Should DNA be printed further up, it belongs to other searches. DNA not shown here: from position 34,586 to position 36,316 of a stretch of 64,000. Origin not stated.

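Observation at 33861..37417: ECF-like sigma factor, anti-sigma factor carrying an extracytoplasmic VWA domain, and a tandem TM-VWA paralog lacking the anti-sigma domain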

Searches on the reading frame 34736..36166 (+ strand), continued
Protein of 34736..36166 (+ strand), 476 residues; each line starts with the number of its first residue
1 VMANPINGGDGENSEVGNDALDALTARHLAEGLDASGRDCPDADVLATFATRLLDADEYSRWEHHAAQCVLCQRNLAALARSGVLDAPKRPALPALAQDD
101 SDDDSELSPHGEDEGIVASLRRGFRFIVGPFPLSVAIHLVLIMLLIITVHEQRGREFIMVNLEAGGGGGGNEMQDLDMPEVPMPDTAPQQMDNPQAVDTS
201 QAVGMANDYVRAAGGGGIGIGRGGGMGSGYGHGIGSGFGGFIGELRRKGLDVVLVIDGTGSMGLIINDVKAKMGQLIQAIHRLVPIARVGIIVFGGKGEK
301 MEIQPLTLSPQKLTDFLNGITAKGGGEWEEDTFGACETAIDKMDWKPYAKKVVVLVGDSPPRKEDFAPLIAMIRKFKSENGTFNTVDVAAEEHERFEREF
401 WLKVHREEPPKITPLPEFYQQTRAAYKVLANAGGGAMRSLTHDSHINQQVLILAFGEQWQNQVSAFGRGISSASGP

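Call 42: predict_structure(alignment_id=A1)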
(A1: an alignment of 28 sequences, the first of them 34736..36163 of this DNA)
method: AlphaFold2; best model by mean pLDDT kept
length: 476 residues; sequences in the alignment: 28
mean_pLDDT: 51.1   pTM: 0.35
mean pLDDT of the five models: 51.1, 50.3, 47.6, 46.7, 45.0
residues with pLDDT >= 90: 11; 70-90: 47; 50-70: 184; < 50: 234
segments of 3 or more residues with pLDDT < 50: 1-17, 90-115, 154-239, 279-284, 324-326, 383-407, 409-425, 427-430, 432-451, 453-476
pLDDT, mean of each block of 10 residues (from residue 1): 34 46 66 65 89 90 87 86 57 36 32 45 57 68 76 48 38 37 33 27 26 24 24 37 57 62 54 52 54 57 54 61 52 67 64 59 61 62 44 45 44 43 46 40 33 41 33 29
secondary structure, 60 per line:
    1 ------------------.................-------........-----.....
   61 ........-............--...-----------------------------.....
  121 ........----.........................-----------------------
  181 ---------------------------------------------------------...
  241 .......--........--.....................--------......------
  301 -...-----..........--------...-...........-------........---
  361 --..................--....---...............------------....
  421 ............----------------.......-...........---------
elements in order: H19-35 H43-50 H56-68 H70-81 H116-128 H133-157 H238-247 E250-257 H260-280 E289-294 E302-304 H310-319 H332-342 E350-357 H363-380 E383-386 H390-404 H417-432 E449-455 H457-467

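Call 49: fold_search(model_id=the predicted structure, library=pdb)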
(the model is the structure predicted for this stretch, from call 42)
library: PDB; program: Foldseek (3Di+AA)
matches with E <= 10: 923; with E <= 0.001: 238
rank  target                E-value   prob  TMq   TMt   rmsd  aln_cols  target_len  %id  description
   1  9c4f_I                8.2e-08  1.00  0.24  0.51   8.2       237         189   16  Infectious B19V capsid (released 2024-10-16)
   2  6fpy_A                8.4e-07  1.00  0.25  0.20   7.5       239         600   11  Inter-alpha-inhibitor heavy chain 1, wild type (released 2019-02-27)
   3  7n1o                  9.5e-07  1.00  0.23  0.39  10.4       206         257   15  The von Willebrand factor A domain of human capillary morphogenesis gene II, flexibly fused to the 1TEL crystallization  (released 2021-06-09)
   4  6fpy_B                1.2e-06  1.00  0.25  0.20   7.5       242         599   12  Inter-alpha-inhibitor heavy chain 1, wild type (released 2019-02-27)
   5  6fpz_A                1.4e-06  1.00  0.25  0.20   7.5       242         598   12  Inter-alpha-inhibitor heavy chain 1, D298A (released 2019-02-27)
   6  8jtl_A                1.8e-06  1.00  0.26  0.55   6.2       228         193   14  Structure of OY phytoplasma SAP05 binding with AtRpn10 (released 2023-07-12)
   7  1t6b_Y                3.0e-06  1.00  0.22  0.53   4.4       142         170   17  Crystal structure of B. anthracis Protective Antigen complexed with human Anthrax toxin receptor (released 2004-07-20)
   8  8ft6                  4.8e-06  1.00  0.23  0.39   5.8       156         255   18  The von Willebrand factor A domain of human capillary morphogenesis gene II, flexibly fused to the 1TEL crystallization  (released 2023-03-22)
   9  8j4a_B                5.4e-06  1.00  0.25  0.55   6.1       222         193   14  Crystal structure of OY phytoplasma SAP05 in complex with AtRPN10 (released 2024-02-28)
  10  3ibs_A                7.3e-06  1.00  0.24  0.49   9.7       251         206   13  Crystal structure of conserved hypothetical protein BatB from Bacteroides thetaiotaomicron (released 2009-08-25)
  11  8ebs_E                7.3e-06  1.00  0.22  0.29  11.5       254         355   12  Initial DNA-lesion (Cy5) binding by XPC and TFIIH (released 2023-04-19)
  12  6cx1_E                7.7e-06  1.00  0.22  0.50   5.5       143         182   17  Cryo-EM structure of Seneca Valley Virus-Anthrax Toxin Receptor 1 complex (released 2018-10-31)
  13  8usb_b                7.7e-06  1.00  0.26  0.54   6.8       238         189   14  Non-substrate-engaged human 26S proteasome with Nub1/FAT10 bound to Rpn1 (released 2024-11-06)
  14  6gvw_D                9.2e-06  1.00  0.27  0.48   7.0       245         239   11  Crystal structure of the BRCA1-A complex (released 2019-07-10)
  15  4a0q_B                1.0e-05  1.00  0.27  0.57   7.4       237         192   16  Activated Conformation of Integrin alpha1 I-Domain mutant (released 2011-10-26)
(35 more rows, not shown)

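Call 51: search_protein_families(library=pfam, proteins=[P0218, P0233, P0244, P0245, P0252, P0253, P0262, P0264, P0267, P0209], max_evalue=0.01)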
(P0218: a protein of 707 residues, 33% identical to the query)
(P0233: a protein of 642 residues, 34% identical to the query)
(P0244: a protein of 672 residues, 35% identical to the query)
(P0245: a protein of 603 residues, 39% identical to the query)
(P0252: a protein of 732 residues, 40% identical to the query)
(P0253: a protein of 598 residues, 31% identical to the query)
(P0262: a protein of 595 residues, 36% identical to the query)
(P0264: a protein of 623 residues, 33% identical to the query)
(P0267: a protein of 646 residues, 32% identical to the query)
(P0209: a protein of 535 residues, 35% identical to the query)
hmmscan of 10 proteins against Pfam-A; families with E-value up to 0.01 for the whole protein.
P0218 (707 aa): 6 families
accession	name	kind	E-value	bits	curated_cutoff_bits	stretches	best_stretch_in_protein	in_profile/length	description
PF00498.31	FHA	-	7.8e-15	55.5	20.7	1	29-93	1-67/67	FHA domain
PF25106.1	VWA_4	-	2.7e-12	47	27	1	391-557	2-166/169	von Willebrand factor A domain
PF16697.10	Yop-YscD_cpl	-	1.2e-09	38.7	33.2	1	22-99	12-90/94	Inner membrane component of T3SS, cytoplasmic domain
PF00092.34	VWA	-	6.2e-09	36.7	23.8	1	391-534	2-144/174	von Willebrand factor type A domain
PF13519.12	VWA_2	-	4.8e-08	34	27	1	391-500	1-106/107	von Willebrand factor type A domain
PF24909.1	vWA_SIBA-E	-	2.6e-05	24.3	27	1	389-545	36-191/284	Integrin beta-like protein A-E, vWA-like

P0233 (642 aa): 6 families
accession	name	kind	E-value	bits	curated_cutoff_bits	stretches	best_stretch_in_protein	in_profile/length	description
PF25106.1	VWA_4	-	4.1e-12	46.4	27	1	338-488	2-141/169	von Willebrand factor A domain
PF16697.10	Yop-YscD_cpl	-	3.4e-10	40.5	33.2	1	21-95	16-92/94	Inner membrane component of T3SS, cytoplasmic domain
PF00498.31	FHA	-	9.5e-07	29.6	20.7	1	24-87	1-67/67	FHA domain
PF00092.34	VWA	-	3.4e-06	27.8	23.8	1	338-499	2-155/174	von Willebrand factor type A domain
PF13519.12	VWA_2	-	1.8e-05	25.7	27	1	338-447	1-105/107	von Willebrand factor type A domain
PF13768.12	VWA_3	-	0.00022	21.7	27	1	337-486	2-140/155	von Willebrand factor type A domain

P0244 (672 aa): 5 families
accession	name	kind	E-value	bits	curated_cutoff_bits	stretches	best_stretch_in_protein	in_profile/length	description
PF25106.1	VWA_4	-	2e-10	40.9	27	1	330-496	2-163/169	von Willebrand factor A domain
PF00498.31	FHA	-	2.8e-10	40.9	20.7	1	30-93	2-67/67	FHA domain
PF16697.10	Yop-YscD_cpl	-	1.1e-08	35.6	33.2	1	21-97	12-89/94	Inner membrane component of T3SS, cytoplasmic domain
PF13519.12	VWA_2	-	1.1e-07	32.9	27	1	330-440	1-106/107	von Willebrand factor type A domain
PF00092.34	VWA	-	0.00012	22.8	23.8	1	330-470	2-139/174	von Willebrand factor type A domain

P0245 (603 aa): 5 families
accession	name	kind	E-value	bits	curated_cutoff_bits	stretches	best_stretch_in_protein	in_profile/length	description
PF00498.31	FHA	-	5.3e-08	33.6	20.7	1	50-111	1-67/67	FHA domain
PF16697.10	Yop-YscD_cpl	-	8.7e-08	32.8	33.2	1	38-119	8-92/94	Inner membrane component of T3SS, cytoplasmic domain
PF13519.12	VWA_2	-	3.4e-06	28.1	27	1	298-406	1-105/107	von Willebrand factor type A domain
PF00092.34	VWA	-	1.9e-05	25.4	23.8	1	298-456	2-152/174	von Willebrand factor type A domain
PF25106.1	VWA_4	-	8.8e-05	22.6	27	1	298-438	2-131/169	von Willebrand factor A domain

P0252 (732 aa): 5 families
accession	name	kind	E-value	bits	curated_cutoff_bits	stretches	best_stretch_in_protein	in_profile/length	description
PF00498.31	FHA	-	5.9e-10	39.9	20.7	1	28-93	1-67/67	FHA domain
PF25106.1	VWA_4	-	2.5e-09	37.4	27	1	411-577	2-165/169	von Willebrand factor A domain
PF00092.34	VWA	-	4.2e-09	37.3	23.8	1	410-535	1-128/174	von Willebrand factor type A domain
PF13519.12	VWA_2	-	1.8e-06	29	27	1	411-519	1-105/107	von Willebrand factor type A domain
PF16697.10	Yop-YscD_cpl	-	3.4e-06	27.7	33.2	1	22-97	13-88/94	Inner membrane component of T3SS, cytoplasmic domain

P0253 (598 aa): 4 families
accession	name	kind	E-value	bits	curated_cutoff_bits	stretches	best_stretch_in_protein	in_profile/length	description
PF25106.1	VWA_4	-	7.3e-08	32.6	27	1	293-442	2-149/169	von Willebrand factor A domain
PF00092.34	VWA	-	3.9e-06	27.6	23.8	1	293-420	2-130/174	von Willebrand factor type A domain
PF16697.10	Yop-YscD_cpl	-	4.7e-05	24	33.2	1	37-100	16-83/94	Inner membrane component of T3SS, cytoplasmic domain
PF13519.12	VWA_2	-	0.00011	23.2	27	1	293-400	1-104/107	von Willebrand factor type A domain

P0262 (595 aa): 4 families
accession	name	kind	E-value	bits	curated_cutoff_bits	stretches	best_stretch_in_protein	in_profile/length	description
PF25106.1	VWA_4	-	3.6e-08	33.6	27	1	290-434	2-135/169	von Willebrand factor A domain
PF13519.12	VWA_2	-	1.6e-06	29.1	27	1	290-397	1-104/107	von Willebrand factor type A domain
PF00092.34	VWA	-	1e-05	26.3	23.8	1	290-415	2-128/174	von Willebrand factor type A domain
PF16697.10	Yop-YscD_cpl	-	0.0017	19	33.2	1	20-93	9-84/94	Inner membrane component of T3SS, cytoplasmic domain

P0264 (623 aa): 5 families
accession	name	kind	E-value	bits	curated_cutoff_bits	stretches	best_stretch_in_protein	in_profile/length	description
PF00498.31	FHA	-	4.5e-10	40.3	20.7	1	37-101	1-67/67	FHA domain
PF25106.1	VWA_4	-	7.3e-10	39.1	27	1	306-476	2-167/169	von Willebrand factor A domain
PF13519.12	VWA_2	-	5.7e-07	30.6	27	1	306-399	1-92/107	von Willebrand factor type A domain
PF00092.34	VWA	-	1.1e-06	29.5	23.8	1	306-473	2-159/174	von Willebrand factor type A domain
PF16697.10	Yop-YscD_cpl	-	3.5e-06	27.6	33.2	1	28-107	11-90/94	Inner membrane component of T3SS, cytoplasmic domain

P0267 (646 aa): 6 families
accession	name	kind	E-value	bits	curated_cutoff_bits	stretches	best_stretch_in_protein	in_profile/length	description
PF25106.1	VWA_4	-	2e-11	44.2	27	1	326-490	2-163/169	von Willebrand factor A domain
PF00498.31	FHA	-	7.3e-09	36.4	20.7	1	26-88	1-67/67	FHA domain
PF16697.10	Yop-YscD_cpl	-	5.4e-08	33.4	33.2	1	18-95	11-91/94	Inner membrane component of T3SS, cytoplasmic domain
PF00092.34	VWA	-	4.4e-07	30.7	23.8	1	325-444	1-123/174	von Willebrand factor type A domain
PF13519.12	VWA_2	-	1e-05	26.6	27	1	326-435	1-106/107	von Willebrand factor type A domain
PF20782.3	TssR_VWA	-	0.00078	19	25.7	1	323-443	47-171/304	TssR protein VWA domain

P0209 (535 aa): 5 families
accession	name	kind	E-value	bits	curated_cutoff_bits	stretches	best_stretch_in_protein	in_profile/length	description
PF13519.12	VWA_2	-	1.7e-10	41.9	27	1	227-337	1-106/107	von Willebrand factor type A domain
PF25106.1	VWA_4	-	1.8e-10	41.1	27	1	227-393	2-163/169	von Willebrand factor A domain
PF00092.34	VWA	-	1.1e-07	32.6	23.8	1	227-341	2-117/174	von Willebrand factor type A domain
PF13768.12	VWA_3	-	0.002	18.6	27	1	226-352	2-120/155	von Willebrand factor type A domain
PF16697.10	Yop-YscD_cpl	-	0.0032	18.2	33.2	1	2-52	37-92/94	Inner membrane component of T3SS, cytoplasmic domain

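Call 64: search_protein_families(library=pfam, proteins=[L002:11284-11856:+], max_evalue=0.001)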
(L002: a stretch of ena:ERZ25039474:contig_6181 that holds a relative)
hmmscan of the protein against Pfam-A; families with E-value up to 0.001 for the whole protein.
L002:11284-11856:+ (191 aa): 0 families
